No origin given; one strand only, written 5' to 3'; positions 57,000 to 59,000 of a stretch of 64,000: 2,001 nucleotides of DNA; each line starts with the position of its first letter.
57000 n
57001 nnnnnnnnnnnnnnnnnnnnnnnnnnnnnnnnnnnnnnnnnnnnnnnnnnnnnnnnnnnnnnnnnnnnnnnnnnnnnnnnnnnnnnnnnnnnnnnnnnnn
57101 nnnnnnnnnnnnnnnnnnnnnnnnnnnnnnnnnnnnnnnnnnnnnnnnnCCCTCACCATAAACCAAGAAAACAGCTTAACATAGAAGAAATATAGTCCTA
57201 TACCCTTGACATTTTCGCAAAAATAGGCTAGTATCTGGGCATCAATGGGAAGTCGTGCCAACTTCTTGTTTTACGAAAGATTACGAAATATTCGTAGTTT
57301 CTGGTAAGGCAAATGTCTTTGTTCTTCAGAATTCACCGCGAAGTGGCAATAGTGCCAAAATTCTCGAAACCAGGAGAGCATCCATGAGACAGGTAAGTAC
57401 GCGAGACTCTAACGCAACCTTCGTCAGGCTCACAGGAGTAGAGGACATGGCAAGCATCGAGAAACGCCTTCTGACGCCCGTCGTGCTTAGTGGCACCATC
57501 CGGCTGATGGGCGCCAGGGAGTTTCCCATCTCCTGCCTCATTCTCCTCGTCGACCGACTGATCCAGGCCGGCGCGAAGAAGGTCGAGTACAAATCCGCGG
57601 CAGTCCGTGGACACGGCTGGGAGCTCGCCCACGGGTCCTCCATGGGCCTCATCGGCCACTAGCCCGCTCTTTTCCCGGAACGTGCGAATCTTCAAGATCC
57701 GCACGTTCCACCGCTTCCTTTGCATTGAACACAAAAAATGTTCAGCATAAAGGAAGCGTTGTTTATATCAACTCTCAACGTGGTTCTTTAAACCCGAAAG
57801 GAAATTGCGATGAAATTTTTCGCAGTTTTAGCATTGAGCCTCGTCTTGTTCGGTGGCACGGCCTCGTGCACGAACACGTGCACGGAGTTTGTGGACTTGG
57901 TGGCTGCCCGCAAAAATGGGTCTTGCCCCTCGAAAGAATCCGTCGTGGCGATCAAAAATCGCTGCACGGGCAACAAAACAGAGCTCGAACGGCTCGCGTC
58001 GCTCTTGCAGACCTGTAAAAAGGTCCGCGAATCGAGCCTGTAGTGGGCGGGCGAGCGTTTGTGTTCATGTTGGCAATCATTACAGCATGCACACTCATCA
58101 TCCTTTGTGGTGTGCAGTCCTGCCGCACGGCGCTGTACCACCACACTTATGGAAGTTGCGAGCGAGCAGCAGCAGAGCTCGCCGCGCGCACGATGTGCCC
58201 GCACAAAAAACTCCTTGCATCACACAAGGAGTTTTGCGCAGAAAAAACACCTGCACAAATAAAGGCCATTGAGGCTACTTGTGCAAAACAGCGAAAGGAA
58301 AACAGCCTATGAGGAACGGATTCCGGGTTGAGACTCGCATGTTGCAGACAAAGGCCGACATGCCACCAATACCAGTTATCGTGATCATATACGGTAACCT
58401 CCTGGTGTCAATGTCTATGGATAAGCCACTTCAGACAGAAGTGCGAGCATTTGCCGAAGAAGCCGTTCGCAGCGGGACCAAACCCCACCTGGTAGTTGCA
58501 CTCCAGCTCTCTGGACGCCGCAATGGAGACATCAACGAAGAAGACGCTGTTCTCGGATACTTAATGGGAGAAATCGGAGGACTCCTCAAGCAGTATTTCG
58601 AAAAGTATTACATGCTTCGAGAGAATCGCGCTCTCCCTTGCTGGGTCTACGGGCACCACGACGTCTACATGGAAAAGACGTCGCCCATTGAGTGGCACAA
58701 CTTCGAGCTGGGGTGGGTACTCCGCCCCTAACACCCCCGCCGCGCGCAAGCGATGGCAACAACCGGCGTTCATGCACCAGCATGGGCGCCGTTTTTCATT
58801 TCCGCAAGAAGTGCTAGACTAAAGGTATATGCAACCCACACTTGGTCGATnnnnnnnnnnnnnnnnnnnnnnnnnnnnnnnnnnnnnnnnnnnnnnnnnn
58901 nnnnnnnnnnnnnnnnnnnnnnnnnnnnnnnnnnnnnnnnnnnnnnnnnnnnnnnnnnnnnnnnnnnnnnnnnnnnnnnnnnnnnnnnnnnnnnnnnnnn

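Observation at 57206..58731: Second GC-rich mini-island encoding four small proteins, two with signal peptides and multiple cysteines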

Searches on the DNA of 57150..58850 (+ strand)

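Call 28: search_rna_families(source=window, start=57150, end=58850, threshold=evalue, max_evalue=10, show_alignments=2)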
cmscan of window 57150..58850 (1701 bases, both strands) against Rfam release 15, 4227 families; matches with E-value up to 10: 6.
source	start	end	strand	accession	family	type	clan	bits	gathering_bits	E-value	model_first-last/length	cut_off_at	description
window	57706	57762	+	RF03640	mir-3747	Gene; miRNA;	-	22.9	63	0.12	1-67/67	no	mir-3747 microRNA precursor family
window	57276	57369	+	RF02841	Ref70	Gene; sRNA;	-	18.6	115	4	1-122/122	no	Enterococcus sRNA 70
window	57177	57330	-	RF01233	snoU109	Gene; snRNA; snoRNA; HACA-box;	-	18.4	43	7.6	1-134/134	no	Small nucleolar RNA U109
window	57472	57527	-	RF01090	RF_site4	Cis-reg; frameshift_element;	-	17.6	45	4.8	1-66/66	no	Edr gene ribosomal frameshift signal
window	58058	58097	-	RF04226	mir-9186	Gene; miRNA;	-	16.7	73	7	20-59/80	no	mir-9186 microRNA precursor family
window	57524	57687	-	RF02204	WT1-AS_2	Gene; lncRNA;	-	14.5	45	6.2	1-137/137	no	WT1 antisense RNA conserved region 2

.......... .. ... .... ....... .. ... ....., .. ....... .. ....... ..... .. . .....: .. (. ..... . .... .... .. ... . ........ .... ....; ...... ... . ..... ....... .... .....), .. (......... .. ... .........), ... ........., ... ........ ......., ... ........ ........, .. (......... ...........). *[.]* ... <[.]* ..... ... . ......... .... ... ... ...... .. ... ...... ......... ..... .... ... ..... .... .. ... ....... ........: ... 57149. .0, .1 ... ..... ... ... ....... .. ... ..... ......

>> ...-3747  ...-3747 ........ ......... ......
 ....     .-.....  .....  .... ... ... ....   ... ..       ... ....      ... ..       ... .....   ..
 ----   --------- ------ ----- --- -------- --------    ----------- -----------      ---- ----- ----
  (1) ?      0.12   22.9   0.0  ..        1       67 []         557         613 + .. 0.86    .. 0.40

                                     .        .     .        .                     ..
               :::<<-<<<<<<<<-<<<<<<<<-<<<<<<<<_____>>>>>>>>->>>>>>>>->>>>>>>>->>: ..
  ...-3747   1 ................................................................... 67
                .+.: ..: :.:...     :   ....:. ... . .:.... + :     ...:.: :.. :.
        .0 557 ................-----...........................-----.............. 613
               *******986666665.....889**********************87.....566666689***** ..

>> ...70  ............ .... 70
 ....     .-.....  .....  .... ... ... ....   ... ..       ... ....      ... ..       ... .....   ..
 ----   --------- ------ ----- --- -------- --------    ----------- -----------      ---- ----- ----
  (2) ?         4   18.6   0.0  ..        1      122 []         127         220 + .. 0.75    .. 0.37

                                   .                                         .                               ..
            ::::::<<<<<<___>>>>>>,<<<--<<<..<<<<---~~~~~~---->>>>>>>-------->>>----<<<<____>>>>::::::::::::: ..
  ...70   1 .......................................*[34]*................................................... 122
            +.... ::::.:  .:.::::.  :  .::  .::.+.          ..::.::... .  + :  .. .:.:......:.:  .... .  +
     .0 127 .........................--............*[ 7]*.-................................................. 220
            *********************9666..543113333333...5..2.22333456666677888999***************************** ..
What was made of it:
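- On Known structured RNA (Rfam) for the leader or tandem hairpin: The best hit in 57150-58850 has E 0.12 (a miRNA model hitting hairpin 2), which is chance level (call 28).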

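Call 90: build_rna_model(alignment_id=A6)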
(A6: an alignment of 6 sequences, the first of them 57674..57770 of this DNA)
Model R1 built from alignment A6 (6 sequences, 97 columns); structure: RNAalifold consensus.
model positions 97; base pairs 31; branch points 1; effective number of sequences 1; information 0.59 bits per position. Calibrated on 0.2 Mb of random sequence (short: E-values are rough).
structure used (alignment columns):
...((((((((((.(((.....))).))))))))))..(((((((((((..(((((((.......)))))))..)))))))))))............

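Call 91: search_with_rna_model(model_id=R1, sources=[window, L005, L006, L007, L008, L009, L010, L011, L012, L013, L014, L015, L016, L017, L018, L019, L020, L021, L022, L023, L024, L025, L026, L027, L028, L029, L030, L031, L032, L033, L034, L035, L036, L037, L038, L039, L040, L041, L042, L043, L044, L045, L046, L047, L048, L049, L050, L051, L052, L053, L054, L055, L056, L057, L058, L059, L060, L061, L062, L063, L064, L065, L066, L067, L068, L069, L070, L071, L072, L074, L075, L076, L077, L078, L079, L080, L081, L082, L083, L084, L085, L086, L087, L088, L089, L090, L091, L092, L093, L094, L095, L096, L097, L098, L099, L100, L101, L102], max_evalue=1)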
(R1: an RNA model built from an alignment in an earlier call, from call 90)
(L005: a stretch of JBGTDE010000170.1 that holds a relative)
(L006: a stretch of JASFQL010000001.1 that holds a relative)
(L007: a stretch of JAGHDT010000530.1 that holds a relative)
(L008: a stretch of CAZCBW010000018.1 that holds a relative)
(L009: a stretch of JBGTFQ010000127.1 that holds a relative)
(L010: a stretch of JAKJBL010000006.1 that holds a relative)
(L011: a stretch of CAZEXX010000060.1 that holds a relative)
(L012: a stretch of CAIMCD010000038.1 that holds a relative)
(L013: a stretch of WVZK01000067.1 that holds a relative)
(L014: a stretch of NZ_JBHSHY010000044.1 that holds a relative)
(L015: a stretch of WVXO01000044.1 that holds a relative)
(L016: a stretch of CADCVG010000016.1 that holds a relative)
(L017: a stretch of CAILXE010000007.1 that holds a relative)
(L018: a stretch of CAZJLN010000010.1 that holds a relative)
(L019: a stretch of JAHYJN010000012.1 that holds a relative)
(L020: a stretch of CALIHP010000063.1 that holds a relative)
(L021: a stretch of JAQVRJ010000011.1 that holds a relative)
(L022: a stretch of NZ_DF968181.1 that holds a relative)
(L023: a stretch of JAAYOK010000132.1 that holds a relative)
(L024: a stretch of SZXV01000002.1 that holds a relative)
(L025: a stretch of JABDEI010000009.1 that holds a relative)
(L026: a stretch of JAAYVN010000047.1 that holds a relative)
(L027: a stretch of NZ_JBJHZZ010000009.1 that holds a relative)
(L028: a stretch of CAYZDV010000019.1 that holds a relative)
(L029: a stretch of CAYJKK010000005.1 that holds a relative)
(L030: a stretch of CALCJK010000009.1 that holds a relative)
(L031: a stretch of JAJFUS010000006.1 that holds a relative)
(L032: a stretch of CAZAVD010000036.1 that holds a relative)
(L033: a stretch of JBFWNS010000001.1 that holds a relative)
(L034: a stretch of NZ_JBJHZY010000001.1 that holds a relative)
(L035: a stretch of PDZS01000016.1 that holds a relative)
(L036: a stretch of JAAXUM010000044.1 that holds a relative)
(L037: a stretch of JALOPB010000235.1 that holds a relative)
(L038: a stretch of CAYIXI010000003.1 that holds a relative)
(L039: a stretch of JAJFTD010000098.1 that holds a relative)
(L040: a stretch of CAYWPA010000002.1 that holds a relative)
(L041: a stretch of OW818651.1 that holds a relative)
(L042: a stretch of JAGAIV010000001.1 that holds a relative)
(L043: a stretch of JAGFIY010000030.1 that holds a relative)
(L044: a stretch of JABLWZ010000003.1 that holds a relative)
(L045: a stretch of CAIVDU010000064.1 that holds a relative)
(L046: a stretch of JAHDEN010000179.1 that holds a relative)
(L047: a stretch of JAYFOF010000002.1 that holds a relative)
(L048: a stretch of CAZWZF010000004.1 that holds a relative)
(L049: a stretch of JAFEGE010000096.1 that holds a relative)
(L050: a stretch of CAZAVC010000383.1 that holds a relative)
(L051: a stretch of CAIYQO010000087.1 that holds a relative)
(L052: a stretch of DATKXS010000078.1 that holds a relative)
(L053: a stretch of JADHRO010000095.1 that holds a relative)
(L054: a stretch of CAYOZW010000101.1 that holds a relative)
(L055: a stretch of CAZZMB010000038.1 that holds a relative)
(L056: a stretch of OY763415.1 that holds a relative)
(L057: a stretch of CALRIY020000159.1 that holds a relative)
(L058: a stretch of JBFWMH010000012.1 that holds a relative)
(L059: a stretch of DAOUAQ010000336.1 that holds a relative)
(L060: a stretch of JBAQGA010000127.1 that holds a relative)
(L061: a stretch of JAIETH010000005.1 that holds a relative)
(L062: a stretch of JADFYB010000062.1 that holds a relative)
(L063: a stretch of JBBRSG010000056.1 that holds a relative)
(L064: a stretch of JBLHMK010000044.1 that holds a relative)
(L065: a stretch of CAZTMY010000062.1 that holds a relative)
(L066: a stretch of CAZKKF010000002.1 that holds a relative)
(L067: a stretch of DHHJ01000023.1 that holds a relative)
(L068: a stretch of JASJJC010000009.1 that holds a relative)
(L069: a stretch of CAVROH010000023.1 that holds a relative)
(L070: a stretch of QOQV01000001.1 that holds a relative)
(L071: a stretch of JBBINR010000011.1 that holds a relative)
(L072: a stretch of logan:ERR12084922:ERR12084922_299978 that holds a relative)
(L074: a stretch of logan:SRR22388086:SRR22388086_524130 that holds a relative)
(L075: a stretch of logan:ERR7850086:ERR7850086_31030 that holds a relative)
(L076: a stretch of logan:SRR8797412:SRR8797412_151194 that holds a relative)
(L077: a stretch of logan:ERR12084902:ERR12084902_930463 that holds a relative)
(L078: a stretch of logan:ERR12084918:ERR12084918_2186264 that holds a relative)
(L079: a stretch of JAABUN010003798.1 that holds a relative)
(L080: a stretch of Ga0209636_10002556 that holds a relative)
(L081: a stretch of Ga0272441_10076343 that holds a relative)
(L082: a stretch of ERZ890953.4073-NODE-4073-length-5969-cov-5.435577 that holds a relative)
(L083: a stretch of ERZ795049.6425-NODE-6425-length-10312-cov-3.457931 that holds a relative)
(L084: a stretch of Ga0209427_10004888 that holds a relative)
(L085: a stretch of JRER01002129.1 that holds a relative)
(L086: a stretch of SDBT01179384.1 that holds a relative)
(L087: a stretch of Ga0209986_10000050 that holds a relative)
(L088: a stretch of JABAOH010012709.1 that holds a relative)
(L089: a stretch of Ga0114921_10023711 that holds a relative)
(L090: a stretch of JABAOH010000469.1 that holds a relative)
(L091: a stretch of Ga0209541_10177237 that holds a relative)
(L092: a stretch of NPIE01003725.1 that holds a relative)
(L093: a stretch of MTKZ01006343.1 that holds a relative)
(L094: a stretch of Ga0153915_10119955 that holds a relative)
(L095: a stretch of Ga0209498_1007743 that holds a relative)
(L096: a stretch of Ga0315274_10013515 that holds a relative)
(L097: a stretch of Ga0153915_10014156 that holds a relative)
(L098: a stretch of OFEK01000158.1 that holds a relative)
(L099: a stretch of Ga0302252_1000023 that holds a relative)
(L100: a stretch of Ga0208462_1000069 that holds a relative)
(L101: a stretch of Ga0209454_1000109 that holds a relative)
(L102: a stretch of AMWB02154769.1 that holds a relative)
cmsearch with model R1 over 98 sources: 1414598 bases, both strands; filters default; matches with E-value up to 1: 14.
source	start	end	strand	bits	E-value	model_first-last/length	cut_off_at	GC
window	57674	57770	+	115.3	5.3e-28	1-97/97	no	0.44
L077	1651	1747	+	114.1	1.1e-27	1-97/97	no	0.43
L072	440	536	+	113.8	1.4e-27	1-97/97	no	0.42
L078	392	488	+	110.9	8.6e-27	1-97/97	no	0.44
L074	2293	2388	+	98.4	2.2e-23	1-97/97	no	0.46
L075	7226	7320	+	83.5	2.4e-19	1-97/97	no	0.52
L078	418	518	-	27.3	0.00046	1-97/97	no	0.46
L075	7251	7342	-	27.3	0.00046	1-97/97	no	0.46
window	57700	57796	-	26.9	0.00058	1-97/97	no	0.42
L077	1677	1752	-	25.4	0.0015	1-97/97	no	0.42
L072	478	526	-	25.1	0.0017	37-85/97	no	0.39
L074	2319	2404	-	20.2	0.037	1-97/97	no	0.48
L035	15611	15675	+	17.4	0.22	1-97/97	no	0.23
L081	602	678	+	15.2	0.85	1-97/97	no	0.32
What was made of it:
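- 57712..57769 (+): Hairpin 2 (57712-57758; 18 bp with an internal loop; sequence nearly invariant in all six taxa) followed by a U-rich tract; terminator- or attenuator-like. The covariance model finds it only at this locus, in 1.4 Mb of window plus PGK neighbourhoods (call 91).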
